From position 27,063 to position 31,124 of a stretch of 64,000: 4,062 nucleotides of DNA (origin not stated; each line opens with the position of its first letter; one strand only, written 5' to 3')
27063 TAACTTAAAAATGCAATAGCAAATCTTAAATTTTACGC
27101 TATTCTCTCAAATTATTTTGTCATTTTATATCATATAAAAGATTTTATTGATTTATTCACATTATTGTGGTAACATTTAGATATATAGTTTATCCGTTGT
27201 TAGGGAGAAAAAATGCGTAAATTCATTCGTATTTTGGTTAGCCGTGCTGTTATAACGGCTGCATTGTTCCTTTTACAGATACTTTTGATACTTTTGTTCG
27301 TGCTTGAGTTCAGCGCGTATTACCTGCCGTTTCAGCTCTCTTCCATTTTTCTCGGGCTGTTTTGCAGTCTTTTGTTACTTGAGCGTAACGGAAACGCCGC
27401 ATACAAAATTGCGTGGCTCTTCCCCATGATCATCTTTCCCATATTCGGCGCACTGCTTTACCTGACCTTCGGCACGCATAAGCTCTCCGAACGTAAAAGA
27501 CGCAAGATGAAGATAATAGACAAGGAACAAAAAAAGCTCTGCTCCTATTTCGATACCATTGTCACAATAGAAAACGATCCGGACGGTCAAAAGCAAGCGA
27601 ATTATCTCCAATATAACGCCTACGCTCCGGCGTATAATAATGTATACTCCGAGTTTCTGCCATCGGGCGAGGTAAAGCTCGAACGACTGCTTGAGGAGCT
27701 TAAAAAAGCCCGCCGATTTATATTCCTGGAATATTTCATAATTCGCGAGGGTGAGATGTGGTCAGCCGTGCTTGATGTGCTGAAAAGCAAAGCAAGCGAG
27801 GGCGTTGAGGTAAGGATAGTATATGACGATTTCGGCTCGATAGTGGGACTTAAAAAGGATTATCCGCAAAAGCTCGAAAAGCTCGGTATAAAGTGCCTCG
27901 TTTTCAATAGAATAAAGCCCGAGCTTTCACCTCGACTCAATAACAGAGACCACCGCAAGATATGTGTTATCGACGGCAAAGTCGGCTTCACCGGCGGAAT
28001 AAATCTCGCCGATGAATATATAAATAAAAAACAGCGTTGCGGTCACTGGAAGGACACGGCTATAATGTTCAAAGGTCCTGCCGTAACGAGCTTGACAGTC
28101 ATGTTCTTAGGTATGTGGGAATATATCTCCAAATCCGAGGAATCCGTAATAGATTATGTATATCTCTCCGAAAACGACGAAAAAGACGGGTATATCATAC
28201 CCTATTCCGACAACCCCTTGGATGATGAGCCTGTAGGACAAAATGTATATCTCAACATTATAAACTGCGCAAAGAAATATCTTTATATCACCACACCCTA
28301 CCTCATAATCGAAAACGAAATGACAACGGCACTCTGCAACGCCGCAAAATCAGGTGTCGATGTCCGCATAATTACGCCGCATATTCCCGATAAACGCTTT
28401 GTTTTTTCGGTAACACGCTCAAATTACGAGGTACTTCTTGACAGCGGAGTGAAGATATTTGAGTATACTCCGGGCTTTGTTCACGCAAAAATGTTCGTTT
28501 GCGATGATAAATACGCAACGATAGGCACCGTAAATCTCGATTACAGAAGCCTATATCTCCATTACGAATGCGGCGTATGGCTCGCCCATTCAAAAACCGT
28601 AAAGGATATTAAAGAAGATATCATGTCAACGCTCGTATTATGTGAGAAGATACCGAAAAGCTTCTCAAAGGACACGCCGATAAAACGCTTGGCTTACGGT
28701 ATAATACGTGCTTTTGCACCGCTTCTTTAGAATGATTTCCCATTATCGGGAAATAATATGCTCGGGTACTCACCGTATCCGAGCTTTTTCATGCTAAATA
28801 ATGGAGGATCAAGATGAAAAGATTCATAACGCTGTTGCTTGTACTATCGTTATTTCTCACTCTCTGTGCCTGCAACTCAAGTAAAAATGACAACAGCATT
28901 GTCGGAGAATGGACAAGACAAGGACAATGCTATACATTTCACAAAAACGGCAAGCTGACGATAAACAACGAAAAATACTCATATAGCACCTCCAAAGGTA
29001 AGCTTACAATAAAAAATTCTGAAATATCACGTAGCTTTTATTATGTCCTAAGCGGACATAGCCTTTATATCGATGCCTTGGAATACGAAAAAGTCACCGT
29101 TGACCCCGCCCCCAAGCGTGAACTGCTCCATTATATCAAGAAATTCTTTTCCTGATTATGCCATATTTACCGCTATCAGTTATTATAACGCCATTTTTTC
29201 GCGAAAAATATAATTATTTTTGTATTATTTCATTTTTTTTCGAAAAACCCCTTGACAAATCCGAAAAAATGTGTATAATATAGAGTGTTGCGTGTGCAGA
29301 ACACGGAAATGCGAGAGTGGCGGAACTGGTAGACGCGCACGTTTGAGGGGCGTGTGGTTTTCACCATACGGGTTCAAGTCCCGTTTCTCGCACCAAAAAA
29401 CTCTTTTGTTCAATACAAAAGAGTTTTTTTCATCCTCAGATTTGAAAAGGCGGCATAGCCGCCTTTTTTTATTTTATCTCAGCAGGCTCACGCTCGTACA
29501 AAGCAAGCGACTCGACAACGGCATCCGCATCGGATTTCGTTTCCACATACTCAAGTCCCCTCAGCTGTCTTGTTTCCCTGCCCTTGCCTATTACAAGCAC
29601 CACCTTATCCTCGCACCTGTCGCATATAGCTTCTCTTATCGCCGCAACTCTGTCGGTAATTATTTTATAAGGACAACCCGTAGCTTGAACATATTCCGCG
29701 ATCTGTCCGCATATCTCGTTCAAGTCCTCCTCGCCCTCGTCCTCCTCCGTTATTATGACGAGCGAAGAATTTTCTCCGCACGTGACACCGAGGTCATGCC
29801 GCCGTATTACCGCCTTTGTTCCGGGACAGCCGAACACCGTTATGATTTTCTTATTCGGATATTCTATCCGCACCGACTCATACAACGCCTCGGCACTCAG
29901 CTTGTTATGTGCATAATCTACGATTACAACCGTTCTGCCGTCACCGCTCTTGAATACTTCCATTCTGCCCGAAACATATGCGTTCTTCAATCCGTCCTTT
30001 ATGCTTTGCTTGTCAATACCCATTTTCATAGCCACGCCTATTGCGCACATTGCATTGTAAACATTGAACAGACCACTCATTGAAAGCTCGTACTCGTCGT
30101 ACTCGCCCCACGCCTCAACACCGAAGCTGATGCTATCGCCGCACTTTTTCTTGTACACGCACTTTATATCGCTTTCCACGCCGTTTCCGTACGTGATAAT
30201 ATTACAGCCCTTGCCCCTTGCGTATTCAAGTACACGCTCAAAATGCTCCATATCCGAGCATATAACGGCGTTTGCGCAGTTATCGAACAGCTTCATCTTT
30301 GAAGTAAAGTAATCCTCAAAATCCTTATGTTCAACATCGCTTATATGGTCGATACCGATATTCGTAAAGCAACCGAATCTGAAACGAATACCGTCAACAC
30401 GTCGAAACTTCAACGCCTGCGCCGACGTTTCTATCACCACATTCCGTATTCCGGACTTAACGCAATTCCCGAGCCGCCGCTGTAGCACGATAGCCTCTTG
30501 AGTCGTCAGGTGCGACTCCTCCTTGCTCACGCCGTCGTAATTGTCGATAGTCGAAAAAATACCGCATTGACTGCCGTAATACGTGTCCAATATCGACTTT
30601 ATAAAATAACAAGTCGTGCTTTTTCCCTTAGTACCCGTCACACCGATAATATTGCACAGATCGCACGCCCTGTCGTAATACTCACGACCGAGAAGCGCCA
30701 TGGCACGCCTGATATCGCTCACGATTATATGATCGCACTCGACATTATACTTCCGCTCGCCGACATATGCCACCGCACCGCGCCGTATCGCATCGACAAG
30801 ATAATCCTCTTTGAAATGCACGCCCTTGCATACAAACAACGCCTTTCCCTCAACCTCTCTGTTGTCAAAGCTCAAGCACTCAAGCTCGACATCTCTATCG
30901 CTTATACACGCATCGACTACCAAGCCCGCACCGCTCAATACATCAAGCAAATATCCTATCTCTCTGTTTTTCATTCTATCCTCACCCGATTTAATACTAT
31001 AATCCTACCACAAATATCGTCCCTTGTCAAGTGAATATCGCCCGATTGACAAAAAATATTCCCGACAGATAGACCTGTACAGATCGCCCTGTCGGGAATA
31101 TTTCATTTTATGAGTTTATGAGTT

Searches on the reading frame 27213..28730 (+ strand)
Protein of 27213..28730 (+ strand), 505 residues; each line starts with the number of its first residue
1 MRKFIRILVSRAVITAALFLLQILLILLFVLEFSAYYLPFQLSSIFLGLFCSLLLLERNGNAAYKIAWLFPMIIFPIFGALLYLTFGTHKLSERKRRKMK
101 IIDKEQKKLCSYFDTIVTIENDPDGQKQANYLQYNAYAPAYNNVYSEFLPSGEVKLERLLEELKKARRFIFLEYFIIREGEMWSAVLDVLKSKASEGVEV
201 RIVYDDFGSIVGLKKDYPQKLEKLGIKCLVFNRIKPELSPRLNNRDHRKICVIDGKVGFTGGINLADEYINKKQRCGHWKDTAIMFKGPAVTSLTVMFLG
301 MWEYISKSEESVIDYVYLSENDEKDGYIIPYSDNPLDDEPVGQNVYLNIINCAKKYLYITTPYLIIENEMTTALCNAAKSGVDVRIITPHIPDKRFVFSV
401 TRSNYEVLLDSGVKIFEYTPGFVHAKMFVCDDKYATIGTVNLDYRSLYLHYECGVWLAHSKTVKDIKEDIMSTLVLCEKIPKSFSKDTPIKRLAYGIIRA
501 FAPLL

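Call 9: search_protein_families(library=pfam, proteins=[window:27213-28730:+], max_evalue=0.01)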
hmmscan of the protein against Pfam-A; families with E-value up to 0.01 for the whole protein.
window:27213-28730:+ (505 aa): 3 families
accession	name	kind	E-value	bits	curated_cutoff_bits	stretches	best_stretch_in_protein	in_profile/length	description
PF13091.12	PLDc_2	-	1.3e-39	135.5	27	2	347-469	2-127/132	PLD-like domain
PF00614.28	PLDc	-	4.6e-15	55.3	21.9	2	420-446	2-28/28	Phospholipase D Active site motif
PF13396.11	PLDc_N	-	1.5e-07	31.7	23.3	1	54-87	11-41/42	Phospholipase_D-nuclease N-terminal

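Call 10: search_protein_families(library=ncbifam, proteins=[window:27213-28730:+], max_evalue=0.01)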
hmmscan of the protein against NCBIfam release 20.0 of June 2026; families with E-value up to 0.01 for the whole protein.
window:27213-28730:+ (505 aa): 8 families
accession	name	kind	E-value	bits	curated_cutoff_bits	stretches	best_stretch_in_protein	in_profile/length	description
TIGR04265.1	bac_cardiolipin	equivalog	2.4e-103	346.7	290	1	43-505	14-483/483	cardiolipin synthase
NF009107.0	PRK12452.1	equivalog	9.2e-82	275.4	787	1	17-505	8-509/509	cardiolipin synthase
NF008427.0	PRK11263.1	equivalog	2.9e-48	164.9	281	1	147-489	12-356/409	cardiolipin synthase ClsB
NF038319.1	DISARM_DrmC_I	equivalog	6.9e-10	38.8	133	1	344-470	97-231/236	DISARM system phospholipase D-like protein DrmC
NF010492.0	PRK13912.1-3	equivalog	1.3e-06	28.1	297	1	322-452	21-150/178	nuclease NucT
NF010491.0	PRK13912.1-2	equivalog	7.5e-05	22.6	225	0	188-269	66-146/180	nuclease NucT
NF006946.0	PRK09428.1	equivalog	0.00019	20.5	314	0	347-388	257-298/451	CDP-diacylglycerol--serine O-phosphatidyltransferase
NF010490.0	PRK13912.1-1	equivalog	0.0026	17.9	211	0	348-469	37-151/159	nuclease NucT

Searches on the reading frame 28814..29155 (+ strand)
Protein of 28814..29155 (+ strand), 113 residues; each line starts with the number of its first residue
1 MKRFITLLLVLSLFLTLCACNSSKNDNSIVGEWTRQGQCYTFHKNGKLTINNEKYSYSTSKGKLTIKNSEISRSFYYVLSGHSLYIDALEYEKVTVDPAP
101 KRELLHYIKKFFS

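Call 9: search_protein_families(library=pfam, proteins=[window:28814-29155:+], max_evalue=0.01)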
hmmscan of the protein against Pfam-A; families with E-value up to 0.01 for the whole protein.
window:28814-29155:+ (113 aa): 2 families
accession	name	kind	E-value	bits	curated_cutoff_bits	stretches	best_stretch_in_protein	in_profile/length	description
PF18692.7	DUF5640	-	8.7e-06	26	28.5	1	27-70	1-44/85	Family of unknown function (DUF5640)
PF16339.10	DUF4969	-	0.0038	18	31.4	1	2-71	3-75/79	Domain of unknown function (DUF4969)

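Call 10: search_protein_families(library=ncbifam, proteins=[window:28814-29155:+], max_evalue=0.01)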
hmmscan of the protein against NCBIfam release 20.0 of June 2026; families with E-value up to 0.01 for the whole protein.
window:28814-29155:+ (113 aa): 1 family
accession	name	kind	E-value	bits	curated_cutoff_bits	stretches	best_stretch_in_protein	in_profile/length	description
NF052634.1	Riean_0653_fam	subfamily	0.0023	18.8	57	1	1-71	1-71/176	Riean_0653 family protein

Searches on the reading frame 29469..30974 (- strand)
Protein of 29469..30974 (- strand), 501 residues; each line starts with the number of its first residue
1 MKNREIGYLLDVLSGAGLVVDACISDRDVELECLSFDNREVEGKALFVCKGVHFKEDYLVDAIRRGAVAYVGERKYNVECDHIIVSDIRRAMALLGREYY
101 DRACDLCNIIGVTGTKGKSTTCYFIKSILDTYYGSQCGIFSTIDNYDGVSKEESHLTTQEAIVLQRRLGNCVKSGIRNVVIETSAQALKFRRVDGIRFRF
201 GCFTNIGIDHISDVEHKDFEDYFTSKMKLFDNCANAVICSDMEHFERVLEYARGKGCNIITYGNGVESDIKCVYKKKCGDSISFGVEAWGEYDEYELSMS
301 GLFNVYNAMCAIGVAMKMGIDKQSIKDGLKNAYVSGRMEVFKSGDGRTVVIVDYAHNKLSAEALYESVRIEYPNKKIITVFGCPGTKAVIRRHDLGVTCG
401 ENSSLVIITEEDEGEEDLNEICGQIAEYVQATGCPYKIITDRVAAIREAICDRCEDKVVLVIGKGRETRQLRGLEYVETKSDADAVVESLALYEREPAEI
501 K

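Call 9: search_protein_families(library=pfam, proteins=[window:29469-30974:-], max_evalue=0.01)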
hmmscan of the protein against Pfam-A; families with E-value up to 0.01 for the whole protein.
window:29469-30974:- (501 aa): 2 families
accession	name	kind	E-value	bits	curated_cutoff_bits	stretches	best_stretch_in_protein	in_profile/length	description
PF08245.18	Mur_ligase_M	-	1.2e-38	133.5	24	1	112-315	1-200/200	Mur ligase middle domain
PF02875.26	Mur_ligase_C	-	3.8e-21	76.7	28.4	1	336-465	1-127/127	Mur ligase, glutamate ligase domain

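Call 10: search_protein_families(library=ncbifam, proteins=[window:29469-30974:-], max_evalue=0.01)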
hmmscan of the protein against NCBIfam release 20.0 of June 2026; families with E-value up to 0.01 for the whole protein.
window:29469-30974:- (501 aa): 31 families (the best 25 are shown)
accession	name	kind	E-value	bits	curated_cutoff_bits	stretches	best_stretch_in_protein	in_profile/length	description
NF010628.0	PRK14022.1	equivalog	8.8e-97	324.8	536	1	27-471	31-462/483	UDP-N-acetylmuramoyl-L-alanyl-D-glutamate--L-lysine ligase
NF001130.0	PRK00139.2-4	equivalog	3.1e-96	323.2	715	1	10-473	9-495/516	UDP-N-acetylmuramoyl-L-alanyl-D-glutamate--2,6-diaminopimelate ligase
NF001129.0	PRK00139.2-3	equivalog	4e-96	322.6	762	1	23-482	33-507/517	UDP-N-acetylmuramoyl-L-alanyl-D-glutamate--2,6-diaminopimelate ligase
NF001126.0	PRK00139.1-4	equivalog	4e-91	306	373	1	23-473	15-466/486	UDP-N-acetylmuramoyl-L-alanyl-D-glutamate--2,6-diaminopimelate ligase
NF001124.0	PRK00139.1-2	equivalog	2.6e-85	287.1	476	1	26-490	23-492/500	UDP-N-acetylmuramoyl-L-alanyl-D-glutamate--2,6-diaminopimelate ligase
TIGR01085.1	murE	subfamily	8.2e-82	275.6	257.3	1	29-475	2-457/472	UDP-N-acetylmuramyl-tripeptide synthetase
NF001127.0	PRK00139.2-1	equivalog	6.5e-77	259.4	997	2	28-250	28-255/520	UDP-N-acetylmuramoyl-L-alanyl-D-glutamate--2,6-diaminopimelate ligase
NF008896.0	PRK11929.1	equivalog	1.7e-75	254.6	1023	1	32-474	30-483/965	bifunctional UDP-N-acetylmuramoyl-L-alanyl-D-glutamate--2,6-diaminopimelate ligase MurE/UDP-N-acetylmuramoyl-tripeptide--D-alanyl-D-alanine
NF001131.0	PRK00139.2-5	equivalog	4.4e-74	250.1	1000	1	27-472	32-465/483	UDP-N-acetylmuramoyl-L-alanyl-D-glutamate--2,6-diaminopimelate ligase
NF001123.0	PRK00139.1-1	equivalog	4.3e-54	184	586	1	26-478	15-478/493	UDP-N-acetylmuramoyl-L-alanyl-D-glutamate--2,6-diaminopimelate ligase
TIGR01143.1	murF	subfamily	3.3e-23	82.3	288.6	2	36-142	1-105/418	UDP-N-acetylmuramoyl-tripeptide--D-alanyl-D-alanine ligase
NF053645.1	pMurC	equivalog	5e-21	75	560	2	286-374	302-391/492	pseudomurein biosynthesis peptide ligase pMurC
TIGR01082.1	murC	equivalog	1.3e-20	73.9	335.1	1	201-381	171-352/449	UDP-N-acetylmuramate--L-alanine ligase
TIGR02068.2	cya_phycin_syn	equivalog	5.8e-20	70.9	850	1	302-462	682-847/862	cyanophycin synthetase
NF010623.0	PRK14016.1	subfamily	5e-18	64.6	877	1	109-462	482-849/871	cyanophycin synthetase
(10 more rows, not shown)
